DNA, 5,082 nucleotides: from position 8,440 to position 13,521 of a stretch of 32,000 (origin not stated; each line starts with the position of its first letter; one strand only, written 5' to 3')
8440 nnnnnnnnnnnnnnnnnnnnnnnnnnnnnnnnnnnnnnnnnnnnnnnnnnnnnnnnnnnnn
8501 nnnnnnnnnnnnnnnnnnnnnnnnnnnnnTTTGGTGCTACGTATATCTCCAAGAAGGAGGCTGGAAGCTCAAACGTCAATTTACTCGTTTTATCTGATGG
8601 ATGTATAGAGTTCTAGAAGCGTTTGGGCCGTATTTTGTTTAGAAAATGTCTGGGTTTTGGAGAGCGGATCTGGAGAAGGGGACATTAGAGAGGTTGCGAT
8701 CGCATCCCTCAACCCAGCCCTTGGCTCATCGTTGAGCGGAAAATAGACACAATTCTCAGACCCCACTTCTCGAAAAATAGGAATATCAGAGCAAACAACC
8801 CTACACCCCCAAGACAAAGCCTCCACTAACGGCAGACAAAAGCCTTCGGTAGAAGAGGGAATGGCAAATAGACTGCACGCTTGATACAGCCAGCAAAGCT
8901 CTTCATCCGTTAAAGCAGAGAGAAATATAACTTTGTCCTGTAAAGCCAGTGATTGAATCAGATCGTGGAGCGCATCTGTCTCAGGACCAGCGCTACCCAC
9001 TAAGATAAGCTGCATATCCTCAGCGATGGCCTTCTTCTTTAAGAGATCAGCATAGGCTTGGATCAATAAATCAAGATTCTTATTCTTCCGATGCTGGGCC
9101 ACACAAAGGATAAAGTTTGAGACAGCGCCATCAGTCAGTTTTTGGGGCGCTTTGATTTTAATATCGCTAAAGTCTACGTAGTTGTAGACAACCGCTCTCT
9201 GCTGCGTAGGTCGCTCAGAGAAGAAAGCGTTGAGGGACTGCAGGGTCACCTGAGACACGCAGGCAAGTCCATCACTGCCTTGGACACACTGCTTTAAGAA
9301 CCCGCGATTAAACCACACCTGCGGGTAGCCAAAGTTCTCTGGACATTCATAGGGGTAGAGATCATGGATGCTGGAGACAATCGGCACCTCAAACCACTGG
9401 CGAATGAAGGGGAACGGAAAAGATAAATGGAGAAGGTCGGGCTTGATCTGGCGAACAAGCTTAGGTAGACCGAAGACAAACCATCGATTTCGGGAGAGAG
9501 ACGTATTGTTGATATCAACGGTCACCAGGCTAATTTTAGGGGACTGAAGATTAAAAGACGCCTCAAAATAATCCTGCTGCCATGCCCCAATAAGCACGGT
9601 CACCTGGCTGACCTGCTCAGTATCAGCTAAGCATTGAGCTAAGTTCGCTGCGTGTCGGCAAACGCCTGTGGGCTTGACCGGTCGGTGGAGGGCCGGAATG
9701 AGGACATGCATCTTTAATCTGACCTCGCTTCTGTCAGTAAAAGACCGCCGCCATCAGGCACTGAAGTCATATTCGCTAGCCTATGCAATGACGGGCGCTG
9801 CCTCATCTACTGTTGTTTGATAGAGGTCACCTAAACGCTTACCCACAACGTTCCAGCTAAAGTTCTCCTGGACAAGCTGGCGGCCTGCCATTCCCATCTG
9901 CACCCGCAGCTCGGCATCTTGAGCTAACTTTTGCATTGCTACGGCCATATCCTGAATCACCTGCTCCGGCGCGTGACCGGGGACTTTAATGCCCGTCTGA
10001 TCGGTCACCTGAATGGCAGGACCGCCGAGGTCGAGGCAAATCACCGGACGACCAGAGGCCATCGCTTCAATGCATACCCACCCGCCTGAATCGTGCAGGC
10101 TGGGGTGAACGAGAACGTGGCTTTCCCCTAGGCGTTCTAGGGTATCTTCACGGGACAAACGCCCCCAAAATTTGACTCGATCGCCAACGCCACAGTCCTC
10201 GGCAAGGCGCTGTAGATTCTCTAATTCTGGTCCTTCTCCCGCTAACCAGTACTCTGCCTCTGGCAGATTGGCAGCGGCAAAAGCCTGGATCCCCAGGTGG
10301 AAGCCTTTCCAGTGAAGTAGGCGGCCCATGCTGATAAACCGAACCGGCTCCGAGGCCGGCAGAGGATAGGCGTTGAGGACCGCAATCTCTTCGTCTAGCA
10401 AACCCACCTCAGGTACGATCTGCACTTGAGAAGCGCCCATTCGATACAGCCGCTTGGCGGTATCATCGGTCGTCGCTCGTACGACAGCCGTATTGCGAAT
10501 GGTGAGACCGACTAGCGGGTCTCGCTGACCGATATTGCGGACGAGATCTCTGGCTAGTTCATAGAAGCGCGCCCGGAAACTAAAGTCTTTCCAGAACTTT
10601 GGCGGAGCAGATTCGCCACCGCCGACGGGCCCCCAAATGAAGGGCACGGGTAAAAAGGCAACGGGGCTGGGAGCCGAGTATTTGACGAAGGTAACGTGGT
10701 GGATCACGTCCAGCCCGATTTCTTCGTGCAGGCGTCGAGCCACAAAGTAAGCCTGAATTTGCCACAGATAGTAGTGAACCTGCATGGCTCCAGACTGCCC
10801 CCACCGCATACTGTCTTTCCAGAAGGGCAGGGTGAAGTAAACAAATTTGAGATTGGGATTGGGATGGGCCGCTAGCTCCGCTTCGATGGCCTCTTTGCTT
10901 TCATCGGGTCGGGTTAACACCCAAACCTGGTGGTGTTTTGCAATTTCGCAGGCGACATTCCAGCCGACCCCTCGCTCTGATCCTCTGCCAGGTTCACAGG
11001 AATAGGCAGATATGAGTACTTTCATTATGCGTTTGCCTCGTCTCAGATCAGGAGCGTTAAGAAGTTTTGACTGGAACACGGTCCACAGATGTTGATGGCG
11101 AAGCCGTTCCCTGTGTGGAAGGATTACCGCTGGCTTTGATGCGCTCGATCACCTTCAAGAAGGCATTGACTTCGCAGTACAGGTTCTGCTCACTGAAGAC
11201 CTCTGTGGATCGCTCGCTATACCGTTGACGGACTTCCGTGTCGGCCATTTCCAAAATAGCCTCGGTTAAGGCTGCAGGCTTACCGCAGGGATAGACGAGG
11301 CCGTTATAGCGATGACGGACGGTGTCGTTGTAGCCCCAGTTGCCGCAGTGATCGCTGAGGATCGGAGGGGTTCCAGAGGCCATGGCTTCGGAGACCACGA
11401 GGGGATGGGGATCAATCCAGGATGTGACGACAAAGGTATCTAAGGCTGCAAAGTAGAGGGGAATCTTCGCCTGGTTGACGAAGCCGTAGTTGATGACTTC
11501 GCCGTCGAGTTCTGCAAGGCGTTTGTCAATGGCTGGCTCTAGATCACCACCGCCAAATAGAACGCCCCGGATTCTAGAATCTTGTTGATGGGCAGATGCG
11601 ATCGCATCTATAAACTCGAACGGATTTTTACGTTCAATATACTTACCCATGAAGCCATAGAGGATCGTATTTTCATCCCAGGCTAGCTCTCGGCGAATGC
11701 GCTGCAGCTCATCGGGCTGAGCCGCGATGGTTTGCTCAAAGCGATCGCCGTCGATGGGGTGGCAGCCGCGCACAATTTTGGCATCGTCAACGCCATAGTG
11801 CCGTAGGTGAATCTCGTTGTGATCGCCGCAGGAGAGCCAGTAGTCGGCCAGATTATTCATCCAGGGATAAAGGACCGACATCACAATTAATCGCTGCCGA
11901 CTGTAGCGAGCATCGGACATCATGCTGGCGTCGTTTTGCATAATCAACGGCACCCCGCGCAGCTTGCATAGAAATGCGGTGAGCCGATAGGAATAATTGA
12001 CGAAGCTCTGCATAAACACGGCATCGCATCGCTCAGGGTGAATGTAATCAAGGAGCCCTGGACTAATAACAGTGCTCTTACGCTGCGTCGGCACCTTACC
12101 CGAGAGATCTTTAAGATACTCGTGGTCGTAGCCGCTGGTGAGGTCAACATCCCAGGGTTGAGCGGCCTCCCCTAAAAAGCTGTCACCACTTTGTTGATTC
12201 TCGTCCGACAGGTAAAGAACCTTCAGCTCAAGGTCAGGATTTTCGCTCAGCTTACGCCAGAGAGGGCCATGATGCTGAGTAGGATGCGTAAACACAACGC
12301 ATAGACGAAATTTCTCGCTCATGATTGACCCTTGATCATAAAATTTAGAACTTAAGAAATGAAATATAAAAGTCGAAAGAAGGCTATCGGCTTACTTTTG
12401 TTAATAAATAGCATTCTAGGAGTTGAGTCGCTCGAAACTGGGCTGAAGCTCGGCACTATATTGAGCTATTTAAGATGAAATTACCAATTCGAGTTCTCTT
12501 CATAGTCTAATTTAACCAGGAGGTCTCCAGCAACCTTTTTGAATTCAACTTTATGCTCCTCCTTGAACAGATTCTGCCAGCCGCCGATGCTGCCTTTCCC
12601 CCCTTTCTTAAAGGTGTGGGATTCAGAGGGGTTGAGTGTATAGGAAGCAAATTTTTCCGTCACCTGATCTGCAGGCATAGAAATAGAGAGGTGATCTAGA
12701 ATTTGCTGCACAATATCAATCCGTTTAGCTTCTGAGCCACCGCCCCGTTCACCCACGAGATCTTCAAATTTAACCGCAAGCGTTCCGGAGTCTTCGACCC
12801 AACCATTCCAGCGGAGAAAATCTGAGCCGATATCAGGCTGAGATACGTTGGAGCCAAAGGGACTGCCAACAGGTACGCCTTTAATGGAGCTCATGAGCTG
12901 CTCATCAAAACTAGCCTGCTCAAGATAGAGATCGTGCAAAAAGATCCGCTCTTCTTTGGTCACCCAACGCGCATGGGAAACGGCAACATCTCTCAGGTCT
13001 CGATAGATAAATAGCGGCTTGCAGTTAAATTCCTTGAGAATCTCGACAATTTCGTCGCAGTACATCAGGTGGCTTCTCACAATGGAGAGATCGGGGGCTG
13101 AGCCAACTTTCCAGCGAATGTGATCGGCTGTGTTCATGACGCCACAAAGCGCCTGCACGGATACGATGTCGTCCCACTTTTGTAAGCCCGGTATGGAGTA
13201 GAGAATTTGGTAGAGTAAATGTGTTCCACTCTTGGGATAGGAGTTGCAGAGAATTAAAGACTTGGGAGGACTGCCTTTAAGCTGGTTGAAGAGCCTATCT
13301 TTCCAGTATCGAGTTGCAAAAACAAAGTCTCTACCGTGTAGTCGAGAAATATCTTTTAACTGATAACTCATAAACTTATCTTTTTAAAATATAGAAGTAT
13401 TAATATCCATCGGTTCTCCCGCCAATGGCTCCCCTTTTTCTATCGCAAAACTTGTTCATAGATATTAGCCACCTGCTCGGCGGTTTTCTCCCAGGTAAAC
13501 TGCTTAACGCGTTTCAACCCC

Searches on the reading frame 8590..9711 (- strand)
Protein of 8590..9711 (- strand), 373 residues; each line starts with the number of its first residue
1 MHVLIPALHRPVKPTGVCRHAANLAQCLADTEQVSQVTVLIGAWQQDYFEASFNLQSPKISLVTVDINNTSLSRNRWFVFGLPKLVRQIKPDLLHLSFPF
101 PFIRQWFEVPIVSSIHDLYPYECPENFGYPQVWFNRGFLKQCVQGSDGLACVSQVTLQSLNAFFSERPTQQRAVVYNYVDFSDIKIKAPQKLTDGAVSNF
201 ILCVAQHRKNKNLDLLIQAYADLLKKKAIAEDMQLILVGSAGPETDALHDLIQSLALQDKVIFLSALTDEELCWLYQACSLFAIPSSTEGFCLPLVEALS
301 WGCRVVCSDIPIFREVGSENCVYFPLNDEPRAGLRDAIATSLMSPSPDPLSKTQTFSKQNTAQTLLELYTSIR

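Call 7: search_protein_families(library=pfam, proteins=[window:8590-9711:-], max_evalue=0.001)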
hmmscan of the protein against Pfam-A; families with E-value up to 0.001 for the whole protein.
window:8590-9711:- (373 aa): 5 families
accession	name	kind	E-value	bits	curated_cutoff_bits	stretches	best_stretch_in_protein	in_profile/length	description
PF00534.26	Glycos_transf_1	-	6.8e-27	94.5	26.4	1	198-316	15-130/172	Glycosyl transferases group 1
PF13692.12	Glyco_trans_1_4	-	6.8e-21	75.5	27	1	201-330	4-129/142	Glycosyl transferases group 1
PF13439.12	Glyco_transf_4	-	1.2e-14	55.2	28.5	1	16-181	3-168/170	Glycosyltransferase Family 4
PF20706.3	GT4-conflict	-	3.4e-08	33.3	26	1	187-309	187-312/385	Family 4 Glycosyltransferase in conflict systems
PF13579.12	Glyco_trans_4_4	-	0.00028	21.7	29.7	1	15-172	1-152/158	Glycosyl transferase 4-like domain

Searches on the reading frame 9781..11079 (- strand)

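Call 7: search_protein_families(library=pfam, proteins=[window:9781-11079:-], max_evalue=0.001)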
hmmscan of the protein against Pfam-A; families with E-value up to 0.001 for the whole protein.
window:9781-11079:- (432 aa): 3 families
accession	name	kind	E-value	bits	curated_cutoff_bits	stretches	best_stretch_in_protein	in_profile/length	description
PF00534.26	Glycos_transf_1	-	2e-28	99.5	26.4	1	244-401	14-171/172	Glycosyl transferases group 1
PF13692.12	Glyco_trans_1_4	-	1.9e-21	77.3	27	1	247-379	3-137/142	Glycosyl transferases group 1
PF20706.3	GT4-conflict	-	5.6e-05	22.7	26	1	240-412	192-381/385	Family 4 Glycosyltransferase in conflict systems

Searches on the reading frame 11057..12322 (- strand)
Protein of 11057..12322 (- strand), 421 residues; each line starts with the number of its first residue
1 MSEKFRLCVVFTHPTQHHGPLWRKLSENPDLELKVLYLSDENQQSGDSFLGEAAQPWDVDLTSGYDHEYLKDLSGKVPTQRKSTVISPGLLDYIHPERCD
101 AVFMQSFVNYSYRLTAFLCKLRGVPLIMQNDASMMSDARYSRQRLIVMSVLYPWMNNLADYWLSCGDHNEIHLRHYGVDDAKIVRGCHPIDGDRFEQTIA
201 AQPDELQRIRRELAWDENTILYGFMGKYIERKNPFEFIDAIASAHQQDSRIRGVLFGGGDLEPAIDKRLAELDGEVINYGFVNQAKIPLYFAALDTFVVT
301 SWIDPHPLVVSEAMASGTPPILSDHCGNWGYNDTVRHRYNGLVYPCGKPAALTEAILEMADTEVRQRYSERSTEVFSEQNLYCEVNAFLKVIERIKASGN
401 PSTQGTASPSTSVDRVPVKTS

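Call 7: search_protein_families(library=pfam, proteins=[window:11057-12322:-], max_evalue=0.001)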
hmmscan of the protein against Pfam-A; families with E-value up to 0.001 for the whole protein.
window:11057-12322:- (421 aa): 2 families
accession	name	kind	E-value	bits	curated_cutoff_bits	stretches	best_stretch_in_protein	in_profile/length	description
PF00534.26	Glycos_transf_1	-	3.5e-23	82.5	26.4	1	208-372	4-169/172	Glycosyl transferases group 1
PF13692.12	Glyco_trans_1_4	-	3.4e-19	70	27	1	223-360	5-140/142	Glycosyl transferases group 1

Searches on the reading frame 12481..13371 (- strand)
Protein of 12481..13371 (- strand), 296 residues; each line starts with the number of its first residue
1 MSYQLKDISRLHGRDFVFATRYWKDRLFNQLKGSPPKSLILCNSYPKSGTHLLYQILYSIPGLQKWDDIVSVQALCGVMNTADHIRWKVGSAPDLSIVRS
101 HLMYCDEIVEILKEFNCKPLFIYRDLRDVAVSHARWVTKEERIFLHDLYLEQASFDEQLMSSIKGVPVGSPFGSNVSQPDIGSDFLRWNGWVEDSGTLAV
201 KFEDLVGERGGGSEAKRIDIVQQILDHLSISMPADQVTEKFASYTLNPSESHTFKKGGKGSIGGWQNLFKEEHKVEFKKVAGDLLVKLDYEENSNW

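Call 7: search_protein_families(library=pfam, proteins=[window:12481-13371:-], max_evalue=0.001)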
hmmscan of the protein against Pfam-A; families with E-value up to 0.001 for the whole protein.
window:12481-13371:- (296 aa): 1 family
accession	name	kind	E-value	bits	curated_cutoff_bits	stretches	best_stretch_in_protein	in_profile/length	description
PF00685.33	Sulfotransfer_1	-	3.9e-10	40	22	1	41-133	5-107/255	Sulfotransferase domain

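Call 35: search_protein_families(library=ncbifam, proteins=[window:12481-13371:-], max_evalue=0.001)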
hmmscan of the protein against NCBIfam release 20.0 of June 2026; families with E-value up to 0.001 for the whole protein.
window:12481-13371:- (296 aa): 0 families
